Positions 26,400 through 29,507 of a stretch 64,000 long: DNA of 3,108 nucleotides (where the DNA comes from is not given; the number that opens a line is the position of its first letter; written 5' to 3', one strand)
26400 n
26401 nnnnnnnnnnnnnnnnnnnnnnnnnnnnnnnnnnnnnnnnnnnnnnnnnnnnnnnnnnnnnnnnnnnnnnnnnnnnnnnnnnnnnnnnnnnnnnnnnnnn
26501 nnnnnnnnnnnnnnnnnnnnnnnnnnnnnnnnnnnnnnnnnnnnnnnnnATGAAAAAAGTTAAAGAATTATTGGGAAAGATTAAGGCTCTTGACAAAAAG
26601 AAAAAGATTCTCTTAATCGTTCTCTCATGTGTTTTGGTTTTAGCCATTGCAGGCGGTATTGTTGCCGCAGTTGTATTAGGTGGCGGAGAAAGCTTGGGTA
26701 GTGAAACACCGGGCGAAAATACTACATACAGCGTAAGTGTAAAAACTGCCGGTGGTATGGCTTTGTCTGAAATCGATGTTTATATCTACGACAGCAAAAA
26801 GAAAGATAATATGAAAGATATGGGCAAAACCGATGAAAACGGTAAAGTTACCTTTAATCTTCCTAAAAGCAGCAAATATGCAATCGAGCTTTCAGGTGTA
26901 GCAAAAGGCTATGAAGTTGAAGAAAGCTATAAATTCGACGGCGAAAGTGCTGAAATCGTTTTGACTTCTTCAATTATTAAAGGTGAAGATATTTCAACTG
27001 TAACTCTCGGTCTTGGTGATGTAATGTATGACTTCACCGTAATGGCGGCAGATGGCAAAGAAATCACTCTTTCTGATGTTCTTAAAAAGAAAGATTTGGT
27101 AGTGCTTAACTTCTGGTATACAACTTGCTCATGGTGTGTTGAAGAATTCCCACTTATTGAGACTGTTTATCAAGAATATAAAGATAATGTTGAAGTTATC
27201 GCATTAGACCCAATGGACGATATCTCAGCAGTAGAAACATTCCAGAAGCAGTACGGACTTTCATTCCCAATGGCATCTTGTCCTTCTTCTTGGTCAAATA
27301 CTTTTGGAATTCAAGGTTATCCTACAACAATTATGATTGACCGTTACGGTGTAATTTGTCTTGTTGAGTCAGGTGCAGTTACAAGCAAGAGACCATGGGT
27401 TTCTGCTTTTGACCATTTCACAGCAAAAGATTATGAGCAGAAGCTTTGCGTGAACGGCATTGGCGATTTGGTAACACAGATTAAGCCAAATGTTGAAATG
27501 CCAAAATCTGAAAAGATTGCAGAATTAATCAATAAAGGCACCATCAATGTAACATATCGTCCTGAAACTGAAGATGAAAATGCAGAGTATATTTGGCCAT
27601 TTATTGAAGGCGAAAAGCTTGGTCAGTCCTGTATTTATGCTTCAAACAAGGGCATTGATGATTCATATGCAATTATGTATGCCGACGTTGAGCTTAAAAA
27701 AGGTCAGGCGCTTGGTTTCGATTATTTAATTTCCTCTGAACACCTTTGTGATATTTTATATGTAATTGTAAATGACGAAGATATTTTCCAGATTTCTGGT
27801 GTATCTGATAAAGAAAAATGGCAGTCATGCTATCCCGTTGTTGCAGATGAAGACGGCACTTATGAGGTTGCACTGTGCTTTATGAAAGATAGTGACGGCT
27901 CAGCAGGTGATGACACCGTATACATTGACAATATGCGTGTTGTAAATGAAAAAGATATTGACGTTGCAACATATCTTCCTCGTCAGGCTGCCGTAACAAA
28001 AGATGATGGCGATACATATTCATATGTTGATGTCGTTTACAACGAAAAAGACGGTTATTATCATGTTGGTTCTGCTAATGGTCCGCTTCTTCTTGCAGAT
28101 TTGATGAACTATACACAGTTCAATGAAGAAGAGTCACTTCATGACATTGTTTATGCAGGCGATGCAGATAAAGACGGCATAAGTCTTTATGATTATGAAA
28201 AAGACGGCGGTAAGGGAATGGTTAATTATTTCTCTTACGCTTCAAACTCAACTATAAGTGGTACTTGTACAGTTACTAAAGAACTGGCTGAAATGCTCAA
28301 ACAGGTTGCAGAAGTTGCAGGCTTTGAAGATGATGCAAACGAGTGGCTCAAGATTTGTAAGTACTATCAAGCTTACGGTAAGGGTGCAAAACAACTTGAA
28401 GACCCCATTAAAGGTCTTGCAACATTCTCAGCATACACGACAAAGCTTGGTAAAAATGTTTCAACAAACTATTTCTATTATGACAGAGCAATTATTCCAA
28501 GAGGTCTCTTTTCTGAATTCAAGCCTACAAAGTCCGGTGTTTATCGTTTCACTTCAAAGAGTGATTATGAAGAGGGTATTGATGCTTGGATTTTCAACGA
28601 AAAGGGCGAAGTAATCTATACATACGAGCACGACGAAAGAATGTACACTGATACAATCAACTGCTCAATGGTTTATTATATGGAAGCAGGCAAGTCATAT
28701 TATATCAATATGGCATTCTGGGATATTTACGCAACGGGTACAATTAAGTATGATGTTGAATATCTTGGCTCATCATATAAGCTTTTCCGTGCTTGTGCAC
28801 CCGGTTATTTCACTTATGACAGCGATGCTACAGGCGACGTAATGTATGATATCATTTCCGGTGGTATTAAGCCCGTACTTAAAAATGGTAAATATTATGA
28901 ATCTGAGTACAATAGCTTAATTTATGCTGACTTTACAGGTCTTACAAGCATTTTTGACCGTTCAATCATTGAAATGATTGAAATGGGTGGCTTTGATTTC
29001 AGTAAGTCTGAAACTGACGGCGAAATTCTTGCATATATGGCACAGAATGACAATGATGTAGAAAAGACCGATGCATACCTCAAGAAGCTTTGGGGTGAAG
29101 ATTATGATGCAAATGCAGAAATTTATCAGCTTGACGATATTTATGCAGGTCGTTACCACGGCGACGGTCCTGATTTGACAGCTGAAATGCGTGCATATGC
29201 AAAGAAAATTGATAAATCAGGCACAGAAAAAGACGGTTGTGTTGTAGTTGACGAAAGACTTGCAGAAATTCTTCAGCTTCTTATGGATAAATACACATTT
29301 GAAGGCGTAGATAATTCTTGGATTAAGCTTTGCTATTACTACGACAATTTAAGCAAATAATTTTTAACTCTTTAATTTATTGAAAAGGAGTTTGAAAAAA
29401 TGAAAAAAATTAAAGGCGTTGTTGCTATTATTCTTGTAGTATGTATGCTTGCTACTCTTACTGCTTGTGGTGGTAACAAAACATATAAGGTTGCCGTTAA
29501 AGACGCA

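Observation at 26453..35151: Six-gene cluster of anchored, modular surface proteins that I cannot map to a characterised system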

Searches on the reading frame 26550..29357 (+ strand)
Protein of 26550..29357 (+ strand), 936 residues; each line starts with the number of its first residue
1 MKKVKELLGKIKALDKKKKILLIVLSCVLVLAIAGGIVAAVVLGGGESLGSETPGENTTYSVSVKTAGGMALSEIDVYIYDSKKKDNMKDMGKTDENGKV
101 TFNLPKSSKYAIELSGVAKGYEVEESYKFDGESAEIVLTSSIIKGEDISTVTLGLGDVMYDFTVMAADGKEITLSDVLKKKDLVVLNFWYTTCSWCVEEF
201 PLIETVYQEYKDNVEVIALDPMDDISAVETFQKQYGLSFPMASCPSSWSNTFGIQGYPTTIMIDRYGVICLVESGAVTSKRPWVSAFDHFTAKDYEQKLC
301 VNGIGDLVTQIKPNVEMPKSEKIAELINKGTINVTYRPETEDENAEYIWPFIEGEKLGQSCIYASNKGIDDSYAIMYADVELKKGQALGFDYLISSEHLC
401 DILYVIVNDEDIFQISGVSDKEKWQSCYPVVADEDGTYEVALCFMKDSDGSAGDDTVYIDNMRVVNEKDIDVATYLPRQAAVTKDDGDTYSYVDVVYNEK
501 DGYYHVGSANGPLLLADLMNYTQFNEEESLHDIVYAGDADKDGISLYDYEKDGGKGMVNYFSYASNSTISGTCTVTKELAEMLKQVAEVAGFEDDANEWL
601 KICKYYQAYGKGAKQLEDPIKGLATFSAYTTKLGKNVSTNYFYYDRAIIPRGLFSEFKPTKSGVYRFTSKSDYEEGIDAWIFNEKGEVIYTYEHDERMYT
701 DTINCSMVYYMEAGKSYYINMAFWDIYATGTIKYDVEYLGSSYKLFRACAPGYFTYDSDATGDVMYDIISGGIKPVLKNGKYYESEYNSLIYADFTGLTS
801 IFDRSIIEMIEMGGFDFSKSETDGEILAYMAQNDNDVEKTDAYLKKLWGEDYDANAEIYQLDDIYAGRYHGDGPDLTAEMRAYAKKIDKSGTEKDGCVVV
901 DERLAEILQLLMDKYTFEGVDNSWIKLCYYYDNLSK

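Call 3: search_protein_families(library=pfam, proteins=[window:26550-29357:+], max_evalue=0.1)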
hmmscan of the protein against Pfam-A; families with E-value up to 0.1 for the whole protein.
window:26550-29357:+ (936 aa): 10 families
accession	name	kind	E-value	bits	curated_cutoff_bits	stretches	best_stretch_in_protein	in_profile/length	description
PF00578.27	AhpC-TSA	-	2.9e-17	63.2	26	1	156-269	2-121/124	AhpC/TSA family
PF08534.16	Redoxin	-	8.7e-17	61.7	26.6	1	156-277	3-136/148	Redoxin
PF13905.12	Thioredoxin_8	-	2.6e-07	31.3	27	1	182-267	2-92/94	Thioredoxin-like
PF00085.26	Thioredoxin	-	6.1e-05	23.4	23.5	1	176-223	13-60/103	Thioredoxin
PF17802.7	SpaA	-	0.0029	18.2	23.1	1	67-130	11-75/91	Prealbumin-like fold domain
PF01105.29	EMP24_GP25L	-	0.014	15.9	25.9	0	55-112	19-77/182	emp24/gp25L/p24 family/GOLD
PF02369.22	Big_1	-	0.015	15.9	34.9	1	57-106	18-68/93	Bacterial Ig-like domain (group 1)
PF10670.15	DUF4198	-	0.023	15.3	34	0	73-114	161-205/209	Domain of unknown function (DUF4198)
PF10794.15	DUF2606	-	0.039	14.1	25.4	0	12-115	9-109/134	Protein of unknown function (DUF2606)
PF13098.12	Thioredoxin_2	-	0.053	14.3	27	0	179-280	3-98/104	Thioredoxin-like domain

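Call 4: search_protein_families(library=ncbifam, proteins=[window:26550-29357:+], max_evalue=0.1)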
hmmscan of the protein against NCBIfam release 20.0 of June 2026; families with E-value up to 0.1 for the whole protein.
window:26550-29357:+ (936 aa): 13 families
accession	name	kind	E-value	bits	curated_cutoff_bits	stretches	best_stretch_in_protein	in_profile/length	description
NF002854.0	PRK03147.1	subfamily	1.4e-23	83.6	170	1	153-280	36-163/176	thiol-disulfide oxidoreductase ResA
TIGR00385.1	dsbE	subfamily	5.3e-09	35.9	123.15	1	167-280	48-161/173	DsbE family thiol:disulfide interchange protein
NF041202.1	StoA_CxxC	exception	2.5e-08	33.9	210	1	164-280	38-155/163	endospore biogenesis thiol-disulfide oxidoreductase StoA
NF038285.1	deiodinase_rel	hypoth_equivalog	5.5e-06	26.1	250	1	138-217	160-240/347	deiodinase family protein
NF047697.1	ThioredTrxAClost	equivalog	7.9e-06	26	140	1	175-221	11-57/105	thioredoxin TrxA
NF047696.1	ThlDiSintTplARhiz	equivalog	2.1e-05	24.4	230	1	155-220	73-137/219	thiol:disulfide interchange protein TlpA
NF008229.0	PRK10996.1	equivalog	7.2e-05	22.5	125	1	168-221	39-92/141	thioredoxin TrxC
NF011941.0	PRK15412.1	equivalog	0.00017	21.2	359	1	174-284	61-169/185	thiol:disulfide interchange protein DsbE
TIGR01068.1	thioredoxin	equivalog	0.00077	19.6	96.8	1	176-220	8-53/101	thioredoxin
NF006898.0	PRK09381.1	equivalog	0.012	16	138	1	175-220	15-60/109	thioredoxin TrxA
NF006960.0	PRK09437.1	equivalog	0.027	14.4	140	1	152-271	3-121/156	thioredoxin-dependent thiol peroxidase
NF038094.1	CueP_fam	subfamily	0.027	14.2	60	1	67-116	72-122/146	CueP family metal-binding protein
TIGR01126.1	pdi_dom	equivalog_domain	0.1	12.9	107.2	0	175-236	7-68/105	protein disulfide-isomerase domain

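Call 12: find_homologous_proteins(query=window:26550-29357:+)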
Query window:26550-29357:+ (936 aa): 1629 proteins with E <= 0.001 among 8000 candidates; the best 120 are listed.
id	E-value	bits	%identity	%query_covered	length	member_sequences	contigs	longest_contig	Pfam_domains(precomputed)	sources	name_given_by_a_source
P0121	0.0e+0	2118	99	100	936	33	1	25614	PF08534.17,PF13905.13,PF00578.28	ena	-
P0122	0.0e+0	1917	89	100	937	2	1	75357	PF08534.17,PF13905.13,PF00578.28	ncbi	-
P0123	0.0e+0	1914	89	100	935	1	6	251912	PF08534.17,PF13905.13,PF00578.28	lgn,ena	-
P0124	0.0e+0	1910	88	100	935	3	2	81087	PF08534.17,PF13905.13,PF00578.28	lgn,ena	-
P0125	0.0e+0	1903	88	100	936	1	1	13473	PF08534.17,PF13905.13,PF00578.28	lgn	-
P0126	0.0e+0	1899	88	100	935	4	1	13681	PF08534.17,PF13905.13,PF00578.28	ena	-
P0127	0.0e+0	1895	88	100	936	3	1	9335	PF08534.17,PF13905.13,PF00578.28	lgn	-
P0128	0.0e+0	1853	85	100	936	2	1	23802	PF08534.17,PF13905.13,PF00578.28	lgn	-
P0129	0.0e+0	1766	81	100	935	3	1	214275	PF01105.30,PF08534.17,PF13905.13,PF00578.28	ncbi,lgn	-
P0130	0.0e+0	1662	77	100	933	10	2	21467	PF08534.17,PF13905.13,PF00578.28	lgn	-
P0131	0.0e+0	1641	75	100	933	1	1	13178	PF00085.27,PF08534.17,PF13905.13,PF00578.28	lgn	-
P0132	0.0e+0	1632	75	100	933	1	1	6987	PF08534.17,PF13905.13,PF00578.28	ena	-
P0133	0.0e+0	1631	75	100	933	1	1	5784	PF08534.17,PF13905.13,PF00578.28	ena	-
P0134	0.0e+0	1628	76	100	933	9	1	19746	PF08534.17,PF13905.13,PF00578.28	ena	-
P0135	0.0e+0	1628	75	100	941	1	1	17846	PF08534.17,PF13905.13,PF00578.28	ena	-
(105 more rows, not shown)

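Call 32: predict_structure(alignment_id=A2)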
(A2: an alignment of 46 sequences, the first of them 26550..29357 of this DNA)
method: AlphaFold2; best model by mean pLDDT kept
length: 936 residues; sequences in the alignment: 46
mean_pLDDT: 85.9   pTM: 0.59
mean pLDDT of the five models: 85.9, 85.8, 85.1, 82.6, 81.7
residues with pLDDT >= 90: 474; 70-90: 375; 50-70: 42; < 50: 45
segments of 3 or more residues with pLDDT < 50: 1-14, 33-54, 757-762
pLDDT, mean of each block of 10 residues (from residue 1): 41 49 62 46 31 62 93 93 85 93 89 91 91 93 85 90 88 93 95 83 91 95 87 91 87 85 95 84 88 90 79 87 92 91 84 93 89 92 95 85 90 79 90 94 83 86 94 91 82 93 93 94 85 90 90 92 90 94 91 87 92 87 92 96 86 93 97 89 92 85 91 97 88 97 90 57 51 84 85 84 85 85 82 88 88 87 86 90 94 91 94 80 87 89
secondary structure, 60 per line:
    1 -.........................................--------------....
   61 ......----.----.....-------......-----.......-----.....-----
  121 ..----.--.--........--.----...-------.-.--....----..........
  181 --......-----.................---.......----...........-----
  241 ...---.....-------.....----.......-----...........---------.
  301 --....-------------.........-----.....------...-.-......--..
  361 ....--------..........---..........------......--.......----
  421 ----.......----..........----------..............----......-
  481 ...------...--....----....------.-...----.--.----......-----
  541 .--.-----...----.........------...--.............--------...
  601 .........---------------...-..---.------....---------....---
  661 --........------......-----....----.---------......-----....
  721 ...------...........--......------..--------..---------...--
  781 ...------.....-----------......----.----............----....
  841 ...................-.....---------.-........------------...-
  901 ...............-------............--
elements in order (helices of 4 or more, strands of 3 or more residues): H2-42 E57-66 E76-80 E88-93 E99-105 E111-115 E133-140 E163-166 E171-173 H174-180 E183-188 H194-210 E214-220 H225-235 E241-243 H247-251 E259-263 E268-274 H280-290 H303-306 H320-327 E334-338 E351-356 E359-364 E373-382 E386-395 E402-407 E410-416 E425-431 E436-445 E456-466 E474-479 E481-483 E490-492 E495-498 E503-506 E515-517 H530-535 H557-565 E572-574 H577-589 H598-602 E603-609 E641-644 E654-657 E663-670 E677-682 E688-691 E706-711 E717-723 E730-740 E743-748 E776-778 E781-783 E790-794 H806-811 H821-832 H837-859 H861-865 H877-884 E897-899 H902-915 H923-927 E928-934

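Call 35: fold_search(model_id=the predicted structure, library=pdb)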
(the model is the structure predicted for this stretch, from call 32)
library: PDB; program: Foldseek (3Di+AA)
matches with E <= 10: 1762; with E <= 0.001: 637
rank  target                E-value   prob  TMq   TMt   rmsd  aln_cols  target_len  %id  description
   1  4nmu_A                3.8e-11  1.00  0.15  0.89   2.1       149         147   32  Crystal Structure of Thiol-disulfide Oxidoreductase from Bacillus str. 'Ames Ancestor' (released 2013-12-18)
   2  4nmu_D                2.3e-10  1.00  0.14  0.90   1.6       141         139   35  Crystal Structure of Thiol-disulfide Oxidoreductase from Bacillus str. 'Ames Ancestor' (released 2013-12-18)
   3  4nmu_B                3.1e-10  1.00  0.14  0.91   1.5       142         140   35  Crystal Structure of Thiol-disulfide Oxidoreductase from Bacillus str. 'Ames Ancestor' (released 2013-12-18)
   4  1su9_B                5.0e-10  1.00  0.13  0.80   1.8       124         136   34  Reduced structure of the soluble domain of ResA (released 2004-05-11)
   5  2h19_B                6.3e-10  1.00  0.14  0.89   1.8       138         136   28  Crystal Structure of ResA Cys77Ala Variant (released 2006-09-19)
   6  2h1a_A                9.8e-10  1.00  0.13  0.81   1.7       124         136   31  ResA C74A Variant (released 2006-09-19)
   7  2h1b_A                1.1e-09  1.00  0.14  0.88   1.7       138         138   28  ResA E80Q (released 2006-09-19)
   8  2h19_A                1.3e-09  1.00  0.13  0.80   1.7       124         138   31  Crystal Structure of ResA Cys77Ala Variant (released 2006-09-19)
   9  3c73_B                1.3e-09  1.00  0.13  0.80   1.7       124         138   32  Structure of CEHC variant ResA (released 2008-08-12)
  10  2h1g_B                1.3e-09  1.00  0.13  0.80   1.8       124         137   31  ResA C74A/C77A (released 2006-09-19)
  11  3c71                  1.4e-09  1.00  0.13  0.78   1.7       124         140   34  Structure of a ResA variant with a DsbA-like active site motif (CPHC) (released 2008-08-12)
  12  3gl3_C                1.5e-09  1.00  0.12  0.77   2.1       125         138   29  Crystal structure of a putative Thiol:disulfide interchange protein DsbE from Chlorobium tepidum (released 2009-03-31)
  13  5cyy_B                1.5e-09  1.00  0.13  0.35  17.6       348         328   15  Structure of the C-terminal domains of DipZ from Mycobacterium tuberculosis (released 2016-01-13)
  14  1su9_A                1.6e-09  1.00  0.14  0.83   3.4       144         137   30  Reduced structure of the soluble domain of ResA (released 2004-05-11)
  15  5cyy_D                1.6e-09  1.00  0.13  0.35  17.6       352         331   14  Structure of the C-terminal domains of DipZ from Mycobacterium tuberculosis (released 2016-01-13)
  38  4hqz_A                2.4e-08  1.00  0.12  0.75   2.2       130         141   24  Crystal structure of the pneumoccocal exposed lipoprotein thioredoxin sp_1000 (Etrx2) from Streptococcus pneumoniae st (released 2013-12-25)
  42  4hqz_B                4.6e-08  1.00  0.13  0.76   2.1       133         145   23  Crystal structure of the pneumoccocal exposed lipoprotein thioredoxin sp_1000 (Etrx2) from Streptococcus pneumoniae st (released 2013-12-25)
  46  2yp6_A                7.2e-08  1.00  0.13  0.76   2.2       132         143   23  Crystal structure of the pneumoccocal exposed lipoprotein thioredoxin sp_1000 (Etrx2) from Streptococcus pneumoniae st (released 2013-10-30)
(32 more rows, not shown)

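Call 75: fold_search(model_id=the predicted structure, library=viral)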
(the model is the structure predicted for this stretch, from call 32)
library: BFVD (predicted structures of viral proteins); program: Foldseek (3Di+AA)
matches with E <= 10: 1751; with E <= 0.001: 164
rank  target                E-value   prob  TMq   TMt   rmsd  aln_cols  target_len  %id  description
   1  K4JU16                5.6e-09  1.00  0.11  0.08  24.1       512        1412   10  (no name in the UniProt tables at hand)
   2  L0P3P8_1              3.3e-08  1.00  0.10  0.11  24.8       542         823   10  Putative host specificity protein [Streptococcus phage TP-J34]
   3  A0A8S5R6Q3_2          5.3e-08  1.00  0.12  0.10  31.6       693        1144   11  Uncharacterized protein [Myoviridae sp. ctBoB21]
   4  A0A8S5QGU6            8.3e-08  0.97  0.11  0.09  34.8      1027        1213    9  Endopeptidase tail [Siphoviridae sp. ctoOf8]
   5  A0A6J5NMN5            1.3e-07  1.00  0.12  0.16  17.7       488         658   10  CUB domain [uncultured Caudovirales phage]
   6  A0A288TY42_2          1.8e-07  0.96  0.08  0.06  36.5       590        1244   10  Putative tail fiber [Enterococcus phage EFP01]
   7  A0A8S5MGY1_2          2.1e-07  1.00  0.09  0.10  32.7       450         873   10  Neck appendage protein [Siphoviridae sp. ctHl62]
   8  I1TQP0                4.3e-07  1.00  0.09  0.10  17.9       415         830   11  (no name in the UniProt tables at hand)
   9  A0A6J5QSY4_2          5.1e-07  1.00  0.11  0.08  24.7       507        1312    9  Carbohydrate-binding, CenC-like [uncultured Caudovirales phage]
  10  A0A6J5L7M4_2          5.1e-07  0.94  0.12  0.10  43.9       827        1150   10  Tip attachment protein J [uncultured Caudovirales phage]
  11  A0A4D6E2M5            5.7e-07  1.00  0.10  0.11  32.9       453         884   10  Minor tail protein [Streptomyces phage Circinus]
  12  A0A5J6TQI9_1          8.0e-07  0.98  0.09  0.11  23.2       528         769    8  (no name in the UniProt tables at hand)
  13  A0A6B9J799            1.1e-06  0.93  0.08  0.09  26.9       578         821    9  Minor tail protein [Arthrobacter phage DrYang]
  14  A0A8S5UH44            1.2e-06  0.98  0.11  0.07  28.3       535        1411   14  Uncharacterized protein [Myoviridae sp. ctshb19]
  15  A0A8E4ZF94            1.4e-06  1.00  0.10  0.23  23.7       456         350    9  Uncharacterized protein [Olleya phage Harreka_1]
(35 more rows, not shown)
